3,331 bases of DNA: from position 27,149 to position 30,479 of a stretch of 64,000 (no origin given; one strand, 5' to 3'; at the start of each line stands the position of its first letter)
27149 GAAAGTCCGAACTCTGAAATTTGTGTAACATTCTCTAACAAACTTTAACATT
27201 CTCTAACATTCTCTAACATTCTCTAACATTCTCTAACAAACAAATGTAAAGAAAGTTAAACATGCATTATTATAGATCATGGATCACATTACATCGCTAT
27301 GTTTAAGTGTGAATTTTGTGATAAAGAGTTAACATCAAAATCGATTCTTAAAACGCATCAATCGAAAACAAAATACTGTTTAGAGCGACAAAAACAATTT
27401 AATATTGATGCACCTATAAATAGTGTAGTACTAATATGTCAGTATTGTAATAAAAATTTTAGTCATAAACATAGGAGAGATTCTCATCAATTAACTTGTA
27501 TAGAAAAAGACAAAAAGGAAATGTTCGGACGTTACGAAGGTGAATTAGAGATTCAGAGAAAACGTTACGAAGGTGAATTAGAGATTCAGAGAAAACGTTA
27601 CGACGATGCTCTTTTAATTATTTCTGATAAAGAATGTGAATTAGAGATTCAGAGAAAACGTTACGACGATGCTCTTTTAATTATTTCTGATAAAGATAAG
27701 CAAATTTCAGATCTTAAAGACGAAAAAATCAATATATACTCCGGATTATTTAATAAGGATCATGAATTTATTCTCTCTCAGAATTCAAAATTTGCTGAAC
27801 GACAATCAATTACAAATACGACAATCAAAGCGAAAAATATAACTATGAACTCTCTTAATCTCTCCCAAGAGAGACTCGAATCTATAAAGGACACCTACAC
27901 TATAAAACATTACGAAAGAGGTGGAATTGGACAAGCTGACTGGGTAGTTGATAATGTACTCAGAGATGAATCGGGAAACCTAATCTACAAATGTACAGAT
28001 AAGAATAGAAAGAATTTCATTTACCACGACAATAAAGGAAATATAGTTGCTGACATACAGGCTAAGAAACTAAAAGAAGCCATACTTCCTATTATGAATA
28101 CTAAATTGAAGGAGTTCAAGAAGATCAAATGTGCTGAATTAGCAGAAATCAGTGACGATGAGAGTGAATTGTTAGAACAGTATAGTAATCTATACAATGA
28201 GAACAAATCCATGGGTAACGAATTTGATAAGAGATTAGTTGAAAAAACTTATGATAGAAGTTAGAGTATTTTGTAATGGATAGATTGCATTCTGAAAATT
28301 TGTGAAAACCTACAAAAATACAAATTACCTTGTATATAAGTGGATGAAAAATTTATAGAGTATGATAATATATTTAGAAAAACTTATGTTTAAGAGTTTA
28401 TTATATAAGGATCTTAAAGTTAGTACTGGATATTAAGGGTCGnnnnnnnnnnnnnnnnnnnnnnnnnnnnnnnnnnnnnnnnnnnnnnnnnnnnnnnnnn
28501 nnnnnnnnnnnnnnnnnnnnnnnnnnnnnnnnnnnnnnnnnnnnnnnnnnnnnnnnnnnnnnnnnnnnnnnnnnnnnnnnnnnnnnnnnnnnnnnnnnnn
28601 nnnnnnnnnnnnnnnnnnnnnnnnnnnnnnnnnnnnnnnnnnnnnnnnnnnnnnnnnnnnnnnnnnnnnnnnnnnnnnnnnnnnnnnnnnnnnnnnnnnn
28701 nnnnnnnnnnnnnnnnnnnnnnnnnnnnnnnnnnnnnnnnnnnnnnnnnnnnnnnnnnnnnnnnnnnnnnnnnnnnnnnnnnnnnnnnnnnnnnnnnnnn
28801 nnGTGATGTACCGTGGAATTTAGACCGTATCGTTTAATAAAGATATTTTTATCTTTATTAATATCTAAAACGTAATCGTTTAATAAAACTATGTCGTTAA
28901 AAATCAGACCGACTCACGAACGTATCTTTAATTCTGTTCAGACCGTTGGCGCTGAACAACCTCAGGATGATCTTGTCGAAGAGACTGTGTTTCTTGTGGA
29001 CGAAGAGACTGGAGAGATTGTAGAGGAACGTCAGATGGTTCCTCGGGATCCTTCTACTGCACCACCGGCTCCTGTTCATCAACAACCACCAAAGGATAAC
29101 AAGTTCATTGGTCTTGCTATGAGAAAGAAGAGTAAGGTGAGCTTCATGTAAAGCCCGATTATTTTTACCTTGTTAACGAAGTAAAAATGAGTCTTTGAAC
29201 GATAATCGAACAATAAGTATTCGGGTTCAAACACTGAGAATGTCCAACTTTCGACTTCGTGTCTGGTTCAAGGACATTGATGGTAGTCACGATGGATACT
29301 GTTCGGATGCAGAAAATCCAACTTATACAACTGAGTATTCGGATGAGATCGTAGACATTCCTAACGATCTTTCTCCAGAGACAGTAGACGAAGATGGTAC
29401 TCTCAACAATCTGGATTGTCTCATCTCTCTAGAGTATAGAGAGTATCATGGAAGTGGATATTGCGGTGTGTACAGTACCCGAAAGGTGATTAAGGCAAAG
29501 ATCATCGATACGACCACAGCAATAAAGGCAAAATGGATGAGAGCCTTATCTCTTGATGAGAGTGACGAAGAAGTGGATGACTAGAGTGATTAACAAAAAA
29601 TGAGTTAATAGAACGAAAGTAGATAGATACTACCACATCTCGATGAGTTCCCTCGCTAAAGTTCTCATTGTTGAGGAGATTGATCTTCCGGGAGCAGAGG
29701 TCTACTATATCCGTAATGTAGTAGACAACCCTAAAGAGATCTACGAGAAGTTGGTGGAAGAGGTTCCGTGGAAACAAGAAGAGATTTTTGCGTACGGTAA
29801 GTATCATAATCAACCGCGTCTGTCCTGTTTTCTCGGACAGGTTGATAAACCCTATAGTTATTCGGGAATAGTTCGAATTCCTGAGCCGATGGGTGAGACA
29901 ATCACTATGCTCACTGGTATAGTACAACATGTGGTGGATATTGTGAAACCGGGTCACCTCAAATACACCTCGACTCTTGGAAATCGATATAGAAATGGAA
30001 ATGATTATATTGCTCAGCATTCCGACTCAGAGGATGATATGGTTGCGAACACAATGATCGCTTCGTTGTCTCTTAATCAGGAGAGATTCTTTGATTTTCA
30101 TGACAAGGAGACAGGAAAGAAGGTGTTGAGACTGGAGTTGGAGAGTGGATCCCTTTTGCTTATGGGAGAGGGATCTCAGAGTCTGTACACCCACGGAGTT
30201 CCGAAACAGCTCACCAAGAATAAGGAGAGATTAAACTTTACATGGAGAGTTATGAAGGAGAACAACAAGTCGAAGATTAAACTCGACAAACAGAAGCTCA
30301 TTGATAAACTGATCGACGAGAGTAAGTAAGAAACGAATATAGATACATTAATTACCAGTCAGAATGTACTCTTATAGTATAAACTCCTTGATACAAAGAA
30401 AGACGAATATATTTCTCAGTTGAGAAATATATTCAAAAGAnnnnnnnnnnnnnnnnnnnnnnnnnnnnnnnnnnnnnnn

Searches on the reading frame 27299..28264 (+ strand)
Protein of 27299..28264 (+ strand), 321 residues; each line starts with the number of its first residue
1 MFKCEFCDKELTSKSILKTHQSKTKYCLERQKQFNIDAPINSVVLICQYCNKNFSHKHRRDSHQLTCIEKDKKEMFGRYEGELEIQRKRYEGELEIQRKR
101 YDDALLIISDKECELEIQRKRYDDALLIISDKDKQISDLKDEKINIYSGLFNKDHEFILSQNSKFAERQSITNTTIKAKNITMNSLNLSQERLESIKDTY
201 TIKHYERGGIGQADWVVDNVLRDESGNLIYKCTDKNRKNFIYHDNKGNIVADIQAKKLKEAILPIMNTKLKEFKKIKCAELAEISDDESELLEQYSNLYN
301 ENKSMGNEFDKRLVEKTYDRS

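Call 20: search_protein_families(library=pfam, proteins=[window:27299-28264:+], max_evalue=0.01)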
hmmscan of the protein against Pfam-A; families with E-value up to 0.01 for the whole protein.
window:27299-28264:+ (321 aa): 4 families
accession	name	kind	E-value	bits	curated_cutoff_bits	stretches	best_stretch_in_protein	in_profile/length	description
PF12171.14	zf-C2H2_jaz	-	0.00081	20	22.6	0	2-21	2-21/27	Zinc-finger double-stranded RNA-binding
PF02748.20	PyrI_C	-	0.0012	19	23.4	0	33-57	23-46/48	Aspartate carbamoyltransferase regulatory chain, metal binding domain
PF00096.32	zf-C2H2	-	0.0065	17.3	25.2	0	2-22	1-21/23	Zinc finger, C2H2 type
PF02892.21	zf-BED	-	0.0078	16.7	20.6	0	38-60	10-30/44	BED zinc finger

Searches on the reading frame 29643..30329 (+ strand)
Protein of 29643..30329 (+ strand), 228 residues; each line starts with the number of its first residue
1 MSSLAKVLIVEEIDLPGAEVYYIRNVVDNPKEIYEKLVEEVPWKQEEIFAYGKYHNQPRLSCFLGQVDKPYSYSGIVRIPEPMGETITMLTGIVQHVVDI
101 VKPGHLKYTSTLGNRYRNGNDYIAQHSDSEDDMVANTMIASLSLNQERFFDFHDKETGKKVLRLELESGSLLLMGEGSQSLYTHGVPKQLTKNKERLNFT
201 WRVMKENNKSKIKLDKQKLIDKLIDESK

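Call 73: search_protein_families(library=pfam, proteins=[window:29643-30329:+], max_evalue=0.001)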
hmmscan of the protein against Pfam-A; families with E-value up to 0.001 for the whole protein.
window:29643-30329:+ (228 aa): 1 family
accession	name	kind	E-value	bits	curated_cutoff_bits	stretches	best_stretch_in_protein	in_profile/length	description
PF13532.12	2OG-FeII_Oxy_2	-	2.7e-25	90.1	31.2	1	22-202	4-194/194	2OG-Fe(II) oxygenase superfamily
